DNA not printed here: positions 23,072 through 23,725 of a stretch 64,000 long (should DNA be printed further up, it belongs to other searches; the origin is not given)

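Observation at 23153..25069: Compact DUF2089-led module: three consecutive genes sharing an N-terminal SHOCT-like motif but with different C-terminal effector parts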

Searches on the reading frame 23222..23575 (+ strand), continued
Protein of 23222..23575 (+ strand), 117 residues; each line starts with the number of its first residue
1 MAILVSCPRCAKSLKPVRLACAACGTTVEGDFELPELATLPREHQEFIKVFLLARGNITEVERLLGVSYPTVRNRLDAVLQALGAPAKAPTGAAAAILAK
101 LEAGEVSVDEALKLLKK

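Call 36: search_protein_families(library=pfam, proteins=[L049:6308-6688:+, L039:5736-6143:+, L030:3520-3900:+, L029:6552-6920:+, L012:5462-5821:+, L036:5382-5807:+, L055:429-845:+, L072:5365-5739:+, L068:4635-5054:+, L050:5409-5825:+], max_evalue=0.1)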
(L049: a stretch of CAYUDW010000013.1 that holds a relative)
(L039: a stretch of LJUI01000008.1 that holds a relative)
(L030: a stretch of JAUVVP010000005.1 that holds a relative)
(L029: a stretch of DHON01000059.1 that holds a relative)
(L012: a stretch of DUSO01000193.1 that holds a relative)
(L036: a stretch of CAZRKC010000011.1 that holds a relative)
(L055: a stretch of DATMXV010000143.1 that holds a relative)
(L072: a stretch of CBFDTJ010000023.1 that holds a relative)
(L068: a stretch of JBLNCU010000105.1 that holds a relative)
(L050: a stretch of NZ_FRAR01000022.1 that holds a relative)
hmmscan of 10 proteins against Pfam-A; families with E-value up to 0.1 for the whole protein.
L049:6308-6688:+ (126 aa): 1 family
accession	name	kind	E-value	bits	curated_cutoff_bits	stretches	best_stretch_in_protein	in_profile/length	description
PF22746.1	SHOCT-like_DUF2089-C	-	1.2e-11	44.2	27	1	3-32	1-30/32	SHOCT-like domain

L039:5736-6143:+ (135 aa): 3 families
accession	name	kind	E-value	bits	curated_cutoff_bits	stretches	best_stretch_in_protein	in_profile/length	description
PF22746.1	SHOCT-like_DUF2089-C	-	3.7e-11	42.6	27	1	21-46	2-27/32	SHOCT-like domain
PF02637.23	GatB_Yqey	-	0.028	14.7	27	0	18-50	41-73/148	GatB domain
PF00467.35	KOW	-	0.049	13.9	22.3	0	115-132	14-31/32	KOW motif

L030:3520-3900:+ (126 aa): 1 family
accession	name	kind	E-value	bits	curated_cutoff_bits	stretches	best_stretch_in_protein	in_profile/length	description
PF22746.1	SHOCT-like_DUF2089-C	-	1.7e-10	40.5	27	1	3-34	1-32/32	SHOCT-like domain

L029:6552-6920:+ (122 aa): 7 families
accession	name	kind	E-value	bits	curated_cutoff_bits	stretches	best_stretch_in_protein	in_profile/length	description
PF22746.1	SHOCT-like_DUF2089-C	-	7.6e-11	41.6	27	1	4-34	2-32/32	SHOCT-like domain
PF14193.11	DUF4315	-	0.0034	17.8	27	1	2-41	32-71/79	Domain of unknown function (DUF4315)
PF14076.12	DUF4258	-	0.016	15.9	25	0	80-121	5-57/71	Domain of unknown function (DUF4258)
PF03934.19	T2SSK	-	0.021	15.6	24.2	1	6-33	8-34/63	Type II secretion system (T2SS), protein K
PF10925.13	DUF2680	-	0.037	14.6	25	1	2-32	18-48/57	Protein of unknown function (DUF2680)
PF02609.21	Exonuc_VII_S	-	0.05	14.1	24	0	82-102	13-33/52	Exonuclease VII small subunit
PF02637.23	GatB_Yqey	-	0.054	13.8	27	0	6-40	46-80/148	GatB domain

L012:5462-5821:+ (119 aa): 5 families
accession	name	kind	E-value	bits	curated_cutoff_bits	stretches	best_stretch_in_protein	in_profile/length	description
PF22746.1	SHOCT-like_DUF2089-C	-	4.3e-11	42.4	27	1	3-33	1-31/32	SHOCT-like domain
PF02609.21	Exonuc_VII_S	-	0.0044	17.4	24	0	7-25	10-28/52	Exonuclease VII small subunit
PF02637.23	GatB_Yqey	-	0.016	15.5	27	0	6-33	46-73/148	GatB domain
PF17722.6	IFTAP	-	0.044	14.1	29.3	1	14-87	117-189/234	Intraflagellar transport-associated protein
PF06738.18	ThrE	-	0.058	13.3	26.3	0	6-34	76-104/241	Putative threonine/serine exporter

L036:5382-5807:+ (141 aa): 2 families
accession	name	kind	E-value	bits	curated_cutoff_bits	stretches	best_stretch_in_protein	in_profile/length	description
PF22746.1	SHOCT-like_DUF2089-C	-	3.4e-09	36.4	27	1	3-31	1-29/32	SHOCT-like domain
PF10815.13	ComZ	-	0.038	14.4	22.2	1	77-108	6-36/55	ComZ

L055:429-845:+ (138 aa): 5 families
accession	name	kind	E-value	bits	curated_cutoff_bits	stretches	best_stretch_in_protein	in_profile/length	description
PF22746.1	SHOCT-like_DUF2089-C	-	6.5e-10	38.7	27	1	3-31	1-29/32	SHOCT-like domain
PF10815.13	ComZ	-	7.4e-05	23.1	22.2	1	73-107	5-38/55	ComZ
PF02637.23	GatB_Yqey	-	0.0044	17.3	27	0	82-118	20-61/148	GatB domain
PF17733.7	KPWE_dom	-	0.028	14.9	27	0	8-38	9-34/48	PEX14-like KPWE domain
PF19023.6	DUF5749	-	0.082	13.4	28.2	0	66-99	23-56/78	Family of unknown function (DUF5749)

L072:5365-5739:+ (124 aa): 3 families
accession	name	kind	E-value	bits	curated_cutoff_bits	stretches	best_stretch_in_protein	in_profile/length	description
PF22746.1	SHOCT-like_DUF2089-C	-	5.6e-10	38.9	27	1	3-34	1-32/32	SHOCT-like domain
PF02637.23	GatB_Yqey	-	0.011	16.1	27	1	3-52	43-92/148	GatB domain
PF21128.4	MCM4_WHD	-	0.029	14.9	24.4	0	85-112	38-65/75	MCM4, winged helix domain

L068:4635-5054:+ (139 aa): 2 families
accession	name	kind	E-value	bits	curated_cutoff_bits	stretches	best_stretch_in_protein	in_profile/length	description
PF22746.1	SHOCT-like_DUF2089-C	-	1.3e-10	40.9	27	1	3-33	1-31/32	SHOCT-like domain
PF10815.13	ComZ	-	1.3e-05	25.5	22.2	1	74-110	5-40/55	ComZ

L050:5409-5825:+ (138 aa): 2 families
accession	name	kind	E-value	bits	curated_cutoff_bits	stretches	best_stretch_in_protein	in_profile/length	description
PF22746.1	SHOCT-like_DUF2089-C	-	1.6e-08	34.3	27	1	5-33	3-31/32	SHOCT-like domain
PF10815.13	ComZ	-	0.0089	16.5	22.2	1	76-109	8-40/55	ComZ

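Call 67: search_protein_families(library=padloc, proteins=[window:23222-23575:+], max_evalue=0.01)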
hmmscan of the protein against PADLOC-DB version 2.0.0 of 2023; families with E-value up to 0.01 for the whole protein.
window:23222-23575:+ (117 aa): 0 families

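Call 69: search_protein_families(library=pfam, proteins=[L050:6103-6444:+, L028:6977-7321:+, L012:6188-6544:+, L029:7250-7651:+, L008:7219-7584:+, L058:5562-5921:+], max_evalue=0.01)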
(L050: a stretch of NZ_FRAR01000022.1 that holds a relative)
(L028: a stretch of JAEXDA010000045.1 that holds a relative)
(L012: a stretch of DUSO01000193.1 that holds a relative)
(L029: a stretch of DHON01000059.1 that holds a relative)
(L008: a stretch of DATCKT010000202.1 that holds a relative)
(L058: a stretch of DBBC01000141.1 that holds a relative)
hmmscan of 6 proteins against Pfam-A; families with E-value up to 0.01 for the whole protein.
L050:6103-6444:+ (113 aa): 1 family
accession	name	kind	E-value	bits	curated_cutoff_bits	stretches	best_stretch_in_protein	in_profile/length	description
PF04020.18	Phage_holin_4_2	-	9e-20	71.7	28.8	1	3-104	2-103/105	Mycobacterial 4 TMS phage holin, superfamily IV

L028:6977-7321:+ (114 aa): 1 family
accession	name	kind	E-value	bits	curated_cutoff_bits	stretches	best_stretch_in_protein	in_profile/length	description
PF04020.18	Phage_holin_4_2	-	1.9e-27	96.3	28.8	1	3-106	2-105/105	Mycobacterial 4 TMS phage holin, superfamily IV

L012:6188-6544:+ (118 aa): 1 family
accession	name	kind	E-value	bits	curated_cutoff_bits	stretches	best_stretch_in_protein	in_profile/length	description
PF04020.18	Phage_holin_4_2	-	1.2e-35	122.7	28.8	1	3-105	2-104/105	Mycobacterial 4 TMS phage holin, superfamily IV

L029:7250-7651:+ (133 aa): 1 family
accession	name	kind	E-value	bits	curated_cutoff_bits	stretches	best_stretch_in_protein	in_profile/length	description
PF04020.18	Phage_holin_4_2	-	1.8e-28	99.6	28.8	1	15-123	2-104/105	Mycobacterial 4 TMS phage holin, superfamily IV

L008:7219-7584:+ (121 aa): 1 family
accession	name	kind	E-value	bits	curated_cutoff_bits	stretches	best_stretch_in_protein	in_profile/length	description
PF04020.18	Phage_holin_4_2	-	4.5e-31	108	28.8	1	4-106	3-105/105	Mycobacterial 4 TMS phage holin, superfamily IV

L058:5562-5921:+ (119 aa): 1 family
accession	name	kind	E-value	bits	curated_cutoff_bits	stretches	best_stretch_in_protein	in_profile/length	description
PF04020.18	Phage_holin_4_2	-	5.2e-29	101.4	28.8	1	4-108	2-105/105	Mycobacterial 4 TMS phage holin, superfamily IV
